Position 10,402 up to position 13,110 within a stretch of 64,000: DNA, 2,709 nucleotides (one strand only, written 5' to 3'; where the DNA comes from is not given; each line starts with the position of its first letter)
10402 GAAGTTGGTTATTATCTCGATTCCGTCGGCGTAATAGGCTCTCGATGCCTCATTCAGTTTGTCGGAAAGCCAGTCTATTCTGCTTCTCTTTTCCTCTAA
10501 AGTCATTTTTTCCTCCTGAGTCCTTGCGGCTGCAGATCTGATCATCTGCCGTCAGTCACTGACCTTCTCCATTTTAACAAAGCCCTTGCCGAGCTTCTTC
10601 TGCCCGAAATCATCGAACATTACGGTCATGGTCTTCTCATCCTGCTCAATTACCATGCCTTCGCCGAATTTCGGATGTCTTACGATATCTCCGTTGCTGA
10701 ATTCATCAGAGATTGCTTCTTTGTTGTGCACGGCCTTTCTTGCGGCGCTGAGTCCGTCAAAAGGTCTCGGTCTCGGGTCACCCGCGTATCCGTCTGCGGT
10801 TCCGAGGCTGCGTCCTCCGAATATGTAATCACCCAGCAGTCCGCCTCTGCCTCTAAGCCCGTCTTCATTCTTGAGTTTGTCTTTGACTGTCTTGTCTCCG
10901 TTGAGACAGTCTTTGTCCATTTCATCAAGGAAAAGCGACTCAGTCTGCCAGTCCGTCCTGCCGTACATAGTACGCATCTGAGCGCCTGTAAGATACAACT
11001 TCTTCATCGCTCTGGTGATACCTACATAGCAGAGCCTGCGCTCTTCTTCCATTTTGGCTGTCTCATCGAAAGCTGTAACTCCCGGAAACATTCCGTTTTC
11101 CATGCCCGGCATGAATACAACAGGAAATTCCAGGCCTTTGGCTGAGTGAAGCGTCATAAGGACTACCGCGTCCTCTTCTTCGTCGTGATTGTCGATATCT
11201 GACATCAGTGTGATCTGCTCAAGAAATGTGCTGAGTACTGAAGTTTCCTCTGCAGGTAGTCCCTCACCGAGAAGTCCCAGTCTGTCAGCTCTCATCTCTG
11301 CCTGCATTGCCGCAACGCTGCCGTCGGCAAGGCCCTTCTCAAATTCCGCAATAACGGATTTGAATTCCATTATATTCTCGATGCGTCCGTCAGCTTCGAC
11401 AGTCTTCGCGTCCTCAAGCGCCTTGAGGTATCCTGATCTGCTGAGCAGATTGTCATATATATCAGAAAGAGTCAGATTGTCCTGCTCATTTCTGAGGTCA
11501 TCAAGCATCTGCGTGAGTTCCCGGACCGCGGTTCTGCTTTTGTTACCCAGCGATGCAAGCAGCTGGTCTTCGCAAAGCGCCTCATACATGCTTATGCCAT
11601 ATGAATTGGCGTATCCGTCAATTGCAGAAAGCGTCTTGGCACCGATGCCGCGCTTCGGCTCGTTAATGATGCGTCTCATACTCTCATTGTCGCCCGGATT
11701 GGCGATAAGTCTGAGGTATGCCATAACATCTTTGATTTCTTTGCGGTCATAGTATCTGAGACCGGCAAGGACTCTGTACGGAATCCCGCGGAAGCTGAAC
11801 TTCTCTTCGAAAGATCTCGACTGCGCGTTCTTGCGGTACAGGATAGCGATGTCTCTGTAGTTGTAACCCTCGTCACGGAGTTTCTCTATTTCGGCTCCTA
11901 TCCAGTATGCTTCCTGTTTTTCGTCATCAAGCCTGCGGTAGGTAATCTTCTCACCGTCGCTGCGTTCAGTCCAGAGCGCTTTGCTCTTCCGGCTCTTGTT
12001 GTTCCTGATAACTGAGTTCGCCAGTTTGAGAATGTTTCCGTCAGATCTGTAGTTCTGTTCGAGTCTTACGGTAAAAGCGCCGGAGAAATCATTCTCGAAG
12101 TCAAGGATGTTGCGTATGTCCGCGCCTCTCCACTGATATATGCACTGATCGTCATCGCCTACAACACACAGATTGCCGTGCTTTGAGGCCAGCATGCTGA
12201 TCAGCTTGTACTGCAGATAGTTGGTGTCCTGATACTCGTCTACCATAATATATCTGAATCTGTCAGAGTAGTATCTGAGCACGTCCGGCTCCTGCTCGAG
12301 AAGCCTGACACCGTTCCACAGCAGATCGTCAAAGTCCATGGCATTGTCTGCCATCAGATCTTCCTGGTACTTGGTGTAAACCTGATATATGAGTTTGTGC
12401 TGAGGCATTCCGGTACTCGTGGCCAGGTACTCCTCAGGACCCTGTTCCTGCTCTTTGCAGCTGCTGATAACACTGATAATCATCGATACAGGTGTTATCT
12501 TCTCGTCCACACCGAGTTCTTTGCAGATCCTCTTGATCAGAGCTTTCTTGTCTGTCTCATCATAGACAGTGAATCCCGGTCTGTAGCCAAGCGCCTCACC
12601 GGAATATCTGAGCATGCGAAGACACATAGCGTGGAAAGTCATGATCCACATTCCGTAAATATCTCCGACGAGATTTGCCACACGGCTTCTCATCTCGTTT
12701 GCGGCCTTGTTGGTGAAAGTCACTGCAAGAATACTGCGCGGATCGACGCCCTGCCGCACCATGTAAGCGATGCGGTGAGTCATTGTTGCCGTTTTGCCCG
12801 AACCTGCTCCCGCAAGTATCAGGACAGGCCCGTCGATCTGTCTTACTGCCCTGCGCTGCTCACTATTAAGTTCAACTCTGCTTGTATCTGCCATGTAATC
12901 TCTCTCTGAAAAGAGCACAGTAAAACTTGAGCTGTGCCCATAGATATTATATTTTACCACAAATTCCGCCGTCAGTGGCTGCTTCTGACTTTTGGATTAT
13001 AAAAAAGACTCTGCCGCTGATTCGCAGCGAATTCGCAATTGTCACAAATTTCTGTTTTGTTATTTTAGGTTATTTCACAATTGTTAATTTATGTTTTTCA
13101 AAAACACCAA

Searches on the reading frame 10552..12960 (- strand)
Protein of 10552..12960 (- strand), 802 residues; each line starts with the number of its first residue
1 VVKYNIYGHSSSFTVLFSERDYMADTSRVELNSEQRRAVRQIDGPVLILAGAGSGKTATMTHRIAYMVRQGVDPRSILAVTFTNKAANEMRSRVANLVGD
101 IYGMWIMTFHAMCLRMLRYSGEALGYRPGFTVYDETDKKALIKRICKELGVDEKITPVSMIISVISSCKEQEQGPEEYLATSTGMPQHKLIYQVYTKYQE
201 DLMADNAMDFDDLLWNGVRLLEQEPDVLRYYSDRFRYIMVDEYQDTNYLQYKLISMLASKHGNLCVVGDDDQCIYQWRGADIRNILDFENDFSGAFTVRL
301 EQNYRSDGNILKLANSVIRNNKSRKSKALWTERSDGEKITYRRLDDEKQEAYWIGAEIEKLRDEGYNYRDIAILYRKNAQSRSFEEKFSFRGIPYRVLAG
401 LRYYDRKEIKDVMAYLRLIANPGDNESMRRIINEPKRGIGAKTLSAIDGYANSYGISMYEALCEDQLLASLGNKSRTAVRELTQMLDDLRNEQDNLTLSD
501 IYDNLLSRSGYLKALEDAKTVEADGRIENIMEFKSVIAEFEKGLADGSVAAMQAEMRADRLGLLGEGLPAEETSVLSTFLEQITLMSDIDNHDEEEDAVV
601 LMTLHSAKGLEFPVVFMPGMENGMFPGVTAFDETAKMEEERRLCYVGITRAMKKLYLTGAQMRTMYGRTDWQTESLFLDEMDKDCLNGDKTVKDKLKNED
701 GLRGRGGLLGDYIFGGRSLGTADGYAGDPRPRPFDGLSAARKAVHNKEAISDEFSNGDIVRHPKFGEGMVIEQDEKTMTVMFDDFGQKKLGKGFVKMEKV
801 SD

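Call 26: search_protein_families(library=pfam, proteins=[window:10552-12960:-], max_evalue=0.00001)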
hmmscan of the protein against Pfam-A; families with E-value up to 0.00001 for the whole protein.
window:10552-12960:- (802 aa): 5 families
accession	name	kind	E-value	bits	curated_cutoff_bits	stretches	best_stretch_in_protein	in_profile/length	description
PF00580.27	UvrD-helicase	-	2.1e-93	313.4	23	1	31-292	1-270/271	UvrD/REP helicase N-terminal domain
PF13361.12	UvrD_C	-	1.3e-78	265.3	25.6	1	298-659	1-347/350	UvrD-like helicase C-terminal domain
PF13245.12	AAA_19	-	4.9e-24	85.5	25.1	1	35-276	1-132/134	AAA domain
PF13538.12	UvrD_C_2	-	1.5e-10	41.2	27.4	1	599-658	2-52/52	UvrD-like helicase C-terminal domain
PF13604.12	AAA_30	-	6.4e-08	33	27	0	30-94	1-66/191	AAA domain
